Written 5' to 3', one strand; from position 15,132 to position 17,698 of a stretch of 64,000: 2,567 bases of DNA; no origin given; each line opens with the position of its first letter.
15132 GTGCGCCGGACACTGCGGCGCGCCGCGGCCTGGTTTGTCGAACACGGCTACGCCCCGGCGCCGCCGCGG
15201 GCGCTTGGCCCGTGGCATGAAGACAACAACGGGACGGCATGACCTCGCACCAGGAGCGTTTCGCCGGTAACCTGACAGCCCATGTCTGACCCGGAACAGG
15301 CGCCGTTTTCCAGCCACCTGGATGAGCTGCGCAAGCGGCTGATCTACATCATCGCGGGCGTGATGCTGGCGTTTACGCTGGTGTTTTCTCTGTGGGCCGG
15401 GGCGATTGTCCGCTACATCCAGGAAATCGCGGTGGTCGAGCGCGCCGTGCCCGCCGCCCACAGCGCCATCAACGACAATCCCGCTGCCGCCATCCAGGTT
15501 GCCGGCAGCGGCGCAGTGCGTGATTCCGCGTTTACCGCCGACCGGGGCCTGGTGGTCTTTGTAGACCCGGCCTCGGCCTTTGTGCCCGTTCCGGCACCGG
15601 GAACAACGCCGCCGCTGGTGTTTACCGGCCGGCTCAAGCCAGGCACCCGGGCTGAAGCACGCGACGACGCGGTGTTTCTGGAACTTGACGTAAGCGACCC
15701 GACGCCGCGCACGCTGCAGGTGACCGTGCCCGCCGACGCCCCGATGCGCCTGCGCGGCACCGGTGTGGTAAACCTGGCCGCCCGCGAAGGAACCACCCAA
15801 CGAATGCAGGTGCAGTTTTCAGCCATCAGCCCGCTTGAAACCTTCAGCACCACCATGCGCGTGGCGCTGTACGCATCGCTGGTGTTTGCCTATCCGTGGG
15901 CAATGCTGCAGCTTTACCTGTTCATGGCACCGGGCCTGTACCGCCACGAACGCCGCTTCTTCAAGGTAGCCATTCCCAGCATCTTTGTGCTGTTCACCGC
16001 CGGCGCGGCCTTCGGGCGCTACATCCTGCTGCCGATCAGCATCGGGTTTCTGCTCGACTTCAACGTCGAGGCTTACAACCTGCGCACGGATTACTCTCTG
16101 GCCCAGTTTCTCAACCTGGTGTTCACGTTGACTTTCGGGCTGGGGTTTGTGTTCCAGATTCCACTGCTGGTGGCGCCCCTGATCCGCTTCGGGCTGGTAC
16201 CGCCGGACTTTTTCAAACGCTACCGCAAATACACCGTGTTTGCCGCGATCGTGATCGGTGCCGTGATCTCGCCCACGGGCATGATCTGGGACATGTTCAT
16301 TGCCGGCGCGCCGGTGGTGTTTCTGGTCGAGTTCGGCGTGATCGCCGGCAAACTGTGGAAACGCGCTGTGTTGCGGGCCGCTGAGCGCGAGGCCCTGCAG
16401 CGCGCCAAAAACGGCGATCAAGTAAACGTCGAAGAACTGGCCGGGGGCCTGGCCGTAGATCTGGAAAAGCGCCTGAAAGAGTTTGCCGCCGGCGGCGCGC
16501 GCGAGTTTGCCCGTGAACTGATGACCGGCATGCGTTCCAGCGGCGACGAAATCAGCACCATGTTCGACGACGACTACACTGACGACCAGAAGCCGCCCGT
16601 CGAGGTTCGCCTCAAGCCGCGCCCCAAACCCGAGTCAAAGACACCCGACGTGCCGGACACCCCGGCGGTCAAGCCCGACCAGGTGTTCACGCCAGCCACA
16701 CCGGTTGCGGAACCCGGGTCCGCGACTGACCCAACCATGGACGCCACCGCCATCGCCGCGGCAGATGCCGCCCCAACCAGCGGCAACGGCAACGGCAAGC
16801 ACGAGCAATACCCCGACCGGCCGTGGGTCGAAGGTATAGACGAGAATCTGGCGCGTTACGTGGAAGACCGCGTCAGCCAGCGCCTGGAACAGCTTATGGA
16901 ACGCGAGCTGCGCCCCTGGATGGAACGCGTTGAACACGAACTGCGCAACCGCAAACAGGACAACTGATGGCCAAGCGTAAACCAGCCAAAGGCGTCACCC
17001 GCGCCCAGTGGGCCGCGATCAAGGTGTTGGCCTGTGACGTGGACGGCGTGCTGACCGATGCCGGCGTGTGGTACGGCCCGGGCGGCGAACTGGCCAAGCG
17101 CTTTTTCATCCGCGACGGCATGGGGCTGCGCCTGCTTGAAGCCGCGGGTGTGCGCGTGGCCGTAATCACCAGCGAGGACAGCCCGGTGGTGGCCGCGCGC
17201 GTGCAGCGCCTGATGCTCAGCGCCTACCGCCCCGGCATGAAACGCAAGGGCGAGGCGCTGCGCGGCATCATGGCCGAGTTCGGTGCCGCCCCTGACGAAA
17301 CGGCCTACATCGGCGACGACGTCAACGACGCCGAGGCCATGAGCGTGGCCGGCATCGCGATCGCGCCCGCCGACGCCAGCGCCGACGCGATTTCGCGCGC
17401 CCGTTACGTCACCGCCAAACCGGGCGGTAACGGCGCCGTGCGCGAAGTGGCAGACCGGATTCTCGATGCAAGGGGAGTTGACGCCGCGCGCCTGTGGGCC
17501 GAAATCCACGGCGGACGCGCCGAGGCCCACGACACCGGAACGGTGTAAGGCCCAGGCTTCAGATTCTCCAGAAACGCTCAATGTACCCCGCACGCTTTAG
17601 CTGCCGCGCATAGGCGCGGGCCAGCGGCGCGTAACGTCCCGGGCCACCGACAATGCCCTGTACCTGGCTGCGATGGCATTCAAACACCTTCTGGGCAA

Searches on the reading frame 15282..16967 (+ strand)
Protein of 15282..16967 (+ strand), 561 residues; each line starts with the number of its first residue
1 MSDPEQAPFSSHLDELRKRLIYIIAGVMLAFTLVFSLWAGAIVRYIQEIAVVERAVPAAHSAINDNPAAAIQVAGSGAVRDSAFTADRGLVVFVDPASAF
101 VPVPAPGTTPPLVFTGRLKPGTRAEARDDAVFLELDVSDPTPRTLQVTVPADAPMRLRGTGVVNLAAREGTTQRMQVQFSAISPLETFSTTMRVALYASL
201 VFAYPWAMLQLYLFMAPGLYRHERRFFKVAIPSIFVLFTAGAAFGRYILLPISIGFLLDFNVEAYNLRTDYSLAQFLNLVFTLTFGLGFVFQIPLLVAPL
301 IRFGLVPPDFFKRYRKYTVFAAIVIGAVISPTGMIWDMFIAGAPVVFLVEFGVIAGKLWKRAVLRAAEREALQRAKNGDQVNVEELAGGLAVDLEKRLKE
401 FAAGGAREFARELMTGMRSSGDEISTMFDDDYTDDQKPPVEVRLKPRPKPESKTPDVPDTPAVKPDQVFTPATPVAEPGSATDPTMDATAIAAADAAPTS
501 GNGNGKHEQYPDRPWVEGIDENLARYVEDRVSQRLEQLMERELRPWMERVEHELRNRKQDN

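Call 18: find_encoding_contigs(protein=window:15282-16967:+, flank=10000, max_places=10)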
Protein window:15282-16967:+ (561 aa): 13 contigs read that carry it; 9 places shown.
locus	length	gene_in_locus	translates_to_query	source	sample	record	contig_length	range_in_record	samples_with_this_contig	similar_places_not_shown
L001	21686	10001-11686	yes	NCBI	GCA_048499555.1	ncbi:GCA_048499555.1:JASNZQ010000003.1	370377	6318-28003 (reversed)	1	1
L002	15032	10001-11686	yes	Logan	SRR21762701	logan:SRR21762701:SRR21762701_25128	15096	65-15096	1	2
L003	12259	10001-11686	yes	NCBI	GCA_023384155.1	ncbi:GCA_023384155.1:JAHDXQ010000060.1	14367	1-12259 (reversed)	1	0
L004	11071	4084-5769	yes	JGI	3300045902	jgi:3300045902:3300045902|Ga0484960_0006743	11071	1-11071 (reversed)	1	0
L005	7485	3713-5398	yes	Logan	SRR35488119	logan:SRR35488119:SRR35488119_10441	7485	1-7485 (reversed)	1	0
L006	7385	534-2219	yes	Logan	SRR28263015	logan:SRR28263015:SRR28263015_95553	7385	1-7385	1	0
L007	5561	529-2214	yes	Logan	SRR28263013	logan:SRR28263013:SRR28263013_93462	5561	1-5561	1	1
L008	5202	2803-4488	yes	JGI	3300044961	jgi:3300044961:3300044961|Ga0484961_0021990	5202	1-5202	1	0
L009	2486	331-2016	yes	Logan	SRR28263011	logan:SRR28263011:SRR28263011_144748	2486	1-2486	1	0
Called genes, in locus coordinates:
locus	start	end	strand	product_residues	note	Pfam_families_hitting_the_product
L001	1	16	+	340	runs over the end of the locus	PF04055:Radical_SAM, PF06463:Mob_synth_C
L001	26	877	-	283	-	PF00701:DHDPS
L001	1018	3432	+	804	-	PF00211:Guanylate_cyc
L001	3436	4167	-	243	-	PF00702:Hydrolase, PF13419:HAD_2, PF13242:Hydrolase_like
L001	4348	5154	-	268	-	PF21033:RMD1-3 (faint)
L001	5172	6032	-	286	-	-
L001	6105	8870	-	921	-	PF03176:MMPL, PF00873:ACR_tran (faint)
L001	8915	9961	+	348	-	PF01073:3Beta_HSD, PF01370:Epimerase, PF05368:NmrA, PF13460:NAD_binding_10, PF16363:GDP_Man_Dehyd (weak), PF07993:NAD_binding_4 (weak)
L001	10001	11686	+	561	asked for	PF00902:TatC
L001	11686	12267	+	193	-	PF00702:Hydrolase, PF08282:Hydrolase_3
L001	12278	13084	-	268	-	PF02585:PIG-L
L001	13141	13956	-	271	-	-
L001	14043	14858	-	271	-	PF10520:Lipid_desat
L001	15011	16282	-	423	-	-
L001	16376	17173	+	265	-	PF13683:rve_3, PF13333:rve_2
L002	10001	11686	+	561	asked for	PF00902:TatC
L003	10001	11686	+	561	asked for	PF00902:TatC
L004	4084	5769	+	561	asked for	PF00902:TatC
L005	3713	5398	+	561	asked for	PF00902:TatC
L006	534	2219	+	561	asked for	PF00902:TatC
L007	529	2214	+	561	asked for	PF00902:TatC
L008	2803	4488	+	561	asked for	PF00902:TatC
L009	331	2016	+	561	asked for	PF00902:TatC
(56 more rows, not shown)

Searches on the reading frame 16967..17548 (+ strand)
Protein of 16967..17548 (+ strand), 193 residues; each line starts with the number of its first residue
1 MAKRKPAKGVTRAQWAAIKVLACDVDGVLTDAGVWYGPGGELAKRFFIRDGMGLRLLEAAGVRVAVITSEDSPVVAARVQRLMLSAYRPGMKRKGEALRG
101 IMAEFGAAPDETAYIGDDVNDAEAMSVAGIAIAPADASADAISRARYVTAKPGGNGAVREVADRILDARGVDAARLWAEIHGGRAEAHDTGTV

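Call 17: search_protein_families(library=pfam, proteins=[window:16967-17548:+], max_evalue=0.01)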
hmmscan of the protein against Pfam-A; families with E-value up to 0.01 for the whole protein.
window:16967-17548:+ (193 aa): 5 families
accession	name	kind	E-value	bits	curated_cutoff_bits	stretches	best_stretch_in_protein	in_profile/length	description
PF00702.32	Hydrolase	-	6.8e-10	40.1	26.4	1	54-129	107-191/191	haloacid dehalogenase-like hydrolase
PF08282.18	Hydrolase_3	-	5e-09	36.7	20.9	1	93-156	187-250/255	haloacid dehalogenase-like hydrolase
PF13419.12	HAD_2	-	3.6e-05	24.4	23.8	1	54-132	88-175/178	Haloacid dehalogenase-like hydrolase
PF12710.13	HAD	-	0.0029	18.5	27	1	33-125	64-188/189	haloacid dehalogenase-like hydrolase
PF02358.22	Trehalose_PPase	-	0.005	16.4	27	1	74-127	147-202/235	Trehalose-phosphatase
